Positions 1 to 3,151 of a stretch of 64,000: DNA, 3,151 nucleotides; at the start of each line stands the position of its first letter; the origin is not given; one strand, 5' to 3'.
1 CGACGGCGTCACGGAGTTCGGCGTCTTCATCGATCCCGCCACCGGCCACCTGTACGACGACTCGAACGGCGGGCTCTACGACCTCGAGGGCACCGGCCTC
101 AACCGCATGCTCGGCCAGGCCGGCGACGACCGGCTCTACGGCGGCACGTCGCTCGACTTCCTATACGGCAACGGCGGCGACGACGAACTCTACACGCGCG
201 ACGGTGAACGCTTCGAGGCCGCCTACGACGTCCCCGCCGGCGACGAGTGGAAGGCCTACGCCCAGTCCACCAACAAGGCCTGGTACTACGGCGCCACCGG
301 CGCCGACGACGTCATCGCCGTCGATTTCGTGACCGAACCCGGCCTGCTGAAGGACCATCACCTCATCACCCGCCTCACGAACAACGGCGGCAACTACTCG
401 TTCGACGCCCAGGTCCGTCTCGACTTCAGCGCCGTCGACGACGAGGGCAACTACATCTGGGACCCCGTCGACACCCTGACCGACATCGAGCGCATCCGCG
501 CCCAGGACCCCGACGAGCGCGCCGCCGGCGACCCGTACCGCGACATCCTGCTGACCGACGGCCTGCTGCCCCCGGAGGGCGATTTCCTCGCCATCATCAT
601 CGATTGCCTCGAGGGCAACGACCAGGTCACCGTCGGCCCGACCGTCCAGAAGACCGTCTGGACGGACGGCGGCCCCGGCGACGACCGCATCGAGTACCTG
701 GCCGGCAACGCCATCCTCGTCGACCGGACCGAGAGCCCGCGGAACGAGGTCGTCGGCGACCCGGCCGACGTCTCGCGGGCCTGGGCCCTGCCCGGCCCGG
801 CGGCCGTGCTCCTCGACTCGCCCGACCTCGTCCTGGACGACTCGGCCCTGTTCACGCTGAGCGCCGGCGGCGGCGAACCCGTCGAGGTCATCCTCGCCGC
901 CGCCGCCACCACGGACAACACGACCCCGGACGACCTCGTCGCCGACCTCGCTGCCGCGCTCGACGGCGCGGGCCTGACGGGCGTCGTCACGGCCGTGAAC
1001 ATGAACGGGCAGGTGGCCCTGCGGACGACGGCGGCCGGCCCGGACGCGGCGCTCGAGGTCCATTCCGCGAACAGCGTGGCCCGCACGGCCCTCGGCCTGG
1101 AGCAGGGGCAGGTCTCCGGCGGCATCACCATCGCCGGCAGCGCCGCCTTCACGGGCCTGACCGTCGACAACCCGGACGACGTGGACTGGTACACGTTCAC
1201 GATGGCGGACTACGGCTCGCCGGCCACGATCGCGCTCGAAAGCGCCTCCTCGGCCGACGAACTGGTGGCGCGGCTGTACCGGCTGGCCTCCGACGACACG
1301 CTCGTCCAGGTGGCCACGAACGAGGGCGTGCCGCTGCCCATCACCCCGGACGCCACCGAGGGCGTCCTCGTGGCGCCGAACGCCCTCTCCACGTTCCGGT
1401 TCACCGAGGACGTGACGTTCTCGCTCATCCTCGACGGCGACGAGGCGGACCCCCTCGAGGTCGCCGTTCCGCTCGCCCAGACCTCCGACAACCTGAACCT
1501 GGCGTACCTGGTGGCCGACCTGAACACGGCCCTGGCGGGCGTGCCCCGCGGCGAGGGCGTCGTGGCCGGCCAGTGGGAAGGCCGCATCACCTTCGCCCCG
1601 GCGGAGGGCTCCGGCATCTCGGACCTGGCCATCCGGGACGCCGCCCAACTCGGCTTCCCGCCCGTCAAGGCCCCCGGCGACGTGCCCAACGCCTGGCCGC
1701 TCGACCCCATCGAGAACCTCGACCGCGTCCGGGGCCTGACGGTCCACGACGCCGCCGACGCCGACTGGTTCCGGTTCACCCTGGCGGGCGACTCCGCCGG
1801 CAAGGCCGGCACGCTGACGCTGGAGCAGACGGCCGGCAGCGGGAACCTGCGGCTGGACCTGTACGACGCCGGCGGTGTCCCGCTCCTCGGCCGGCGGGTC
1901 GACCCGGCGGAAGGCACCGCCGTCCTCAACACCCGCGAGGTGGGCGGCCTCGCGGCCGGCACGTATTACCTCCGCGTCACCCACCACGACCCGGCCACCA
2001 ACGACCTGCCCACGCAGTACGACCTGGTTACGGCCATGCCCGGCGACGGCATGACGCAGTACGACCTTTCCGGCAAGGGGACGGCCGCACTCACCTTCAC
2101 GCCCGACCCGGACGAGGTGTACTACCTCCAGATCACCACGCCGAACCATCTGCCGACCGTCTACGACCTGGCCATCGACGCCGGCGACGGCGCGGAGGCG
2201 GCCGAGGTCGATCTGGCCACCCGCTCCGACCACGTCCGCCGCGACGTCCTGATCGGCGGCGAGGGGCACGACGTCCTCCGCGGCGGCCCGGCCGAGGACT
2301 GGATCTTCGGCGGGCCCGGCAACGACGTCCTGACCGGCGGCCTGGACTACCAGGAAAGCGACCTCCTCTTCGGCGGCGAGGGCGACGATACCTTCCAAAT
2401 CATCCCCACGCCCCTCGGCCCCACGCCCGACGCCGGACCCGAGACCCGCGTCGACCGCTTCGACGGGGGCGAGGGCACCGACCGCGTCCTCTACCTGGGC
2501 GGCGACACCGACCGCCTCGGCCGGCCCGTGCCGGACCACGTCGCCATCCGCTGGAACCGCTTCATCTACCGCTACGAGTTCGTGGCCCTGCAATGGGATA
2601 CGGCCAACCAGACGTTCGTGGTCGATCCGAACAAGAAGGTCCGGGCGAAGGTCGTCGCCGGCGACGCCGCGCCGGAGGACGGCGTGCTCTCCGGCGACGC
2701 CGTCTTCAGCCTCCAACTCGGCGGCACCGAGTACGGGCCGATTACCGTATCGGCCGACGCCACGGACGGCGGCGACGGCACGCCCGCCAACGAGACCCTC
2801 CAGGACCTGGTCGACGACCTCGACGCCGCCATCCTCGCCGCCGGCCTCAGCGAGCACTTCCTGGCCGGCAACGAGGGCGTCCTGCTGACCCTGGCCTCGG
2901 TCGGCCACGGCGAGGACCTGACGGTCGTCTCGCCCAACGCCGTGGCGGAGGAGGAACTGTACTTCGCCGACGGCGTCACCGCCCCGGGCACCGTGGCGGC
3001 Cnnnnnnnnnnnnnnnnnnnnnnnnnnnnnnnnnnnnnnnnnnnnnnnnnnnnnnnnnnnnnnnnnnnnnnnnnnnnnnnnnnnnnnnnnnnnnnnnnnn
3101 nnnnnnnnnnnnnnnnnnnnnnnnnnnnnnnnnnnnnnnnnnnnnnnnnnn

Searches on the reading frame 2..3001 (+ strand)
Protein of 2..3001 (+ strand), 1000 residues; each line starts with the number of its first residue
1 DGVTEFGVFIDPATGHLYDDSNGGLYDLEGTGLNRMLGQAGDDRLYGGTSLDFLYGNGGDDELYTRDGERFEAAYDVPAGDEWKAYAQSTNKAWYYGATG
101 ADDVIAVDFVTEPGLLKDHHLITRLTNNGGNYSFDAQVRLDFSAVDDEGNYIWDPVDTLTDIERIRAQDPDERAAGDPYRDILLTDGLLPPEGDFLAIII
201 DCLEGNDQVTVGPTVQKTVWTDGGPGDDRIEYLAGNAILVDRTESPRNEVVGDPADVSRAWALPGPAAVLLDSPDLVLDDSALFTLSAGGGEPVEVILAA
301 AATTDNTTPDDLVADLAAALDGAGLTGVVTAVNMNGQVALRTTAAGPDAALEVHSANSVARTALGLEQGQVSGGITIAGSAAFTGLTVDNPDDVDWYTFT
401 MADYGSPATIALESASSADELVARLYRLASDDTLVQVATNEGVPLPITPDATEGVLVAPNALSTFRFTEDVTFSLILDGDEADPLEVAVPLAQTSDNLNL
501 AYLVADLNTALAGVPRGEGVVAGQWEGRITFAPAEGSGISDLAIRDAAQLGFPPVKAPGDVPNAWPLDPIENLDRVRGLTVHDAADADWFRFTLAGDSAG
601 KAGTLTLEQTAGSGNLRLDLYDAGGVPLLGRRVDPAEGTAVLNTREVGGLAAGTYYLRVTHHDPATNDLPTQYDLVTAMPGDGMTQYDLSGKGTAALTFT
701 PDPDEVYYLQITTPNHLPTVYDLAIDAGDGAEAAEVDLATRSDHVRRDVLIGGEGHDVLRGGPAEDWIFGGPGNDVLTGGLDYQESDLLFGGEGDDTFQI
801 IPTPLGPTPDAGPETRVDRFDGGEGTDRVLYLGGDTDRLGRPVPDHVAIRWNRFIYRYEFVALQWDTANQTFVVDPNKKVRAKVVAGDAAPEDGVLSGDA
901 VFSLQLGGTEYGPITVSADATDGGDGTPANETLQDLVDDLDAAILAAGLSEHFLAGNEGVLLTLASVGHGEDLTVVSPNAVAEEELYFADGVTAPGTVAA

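Call 36: search_protein_families(library=pfam, proteins=[window:2-3001:+], max_evalue=0.001)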
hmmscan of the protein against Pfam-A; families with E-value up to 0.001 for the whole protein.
window:2-3001:+ (1000 aa): 1 family
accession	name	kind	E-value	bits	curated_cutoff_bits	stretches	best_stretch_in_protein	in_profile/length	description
PF00353.25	HemolysinCabind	-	2.1e-13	50.4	23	2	751-780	1-30/36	RTX calcium-binding nonapeptide repeat (4 copies)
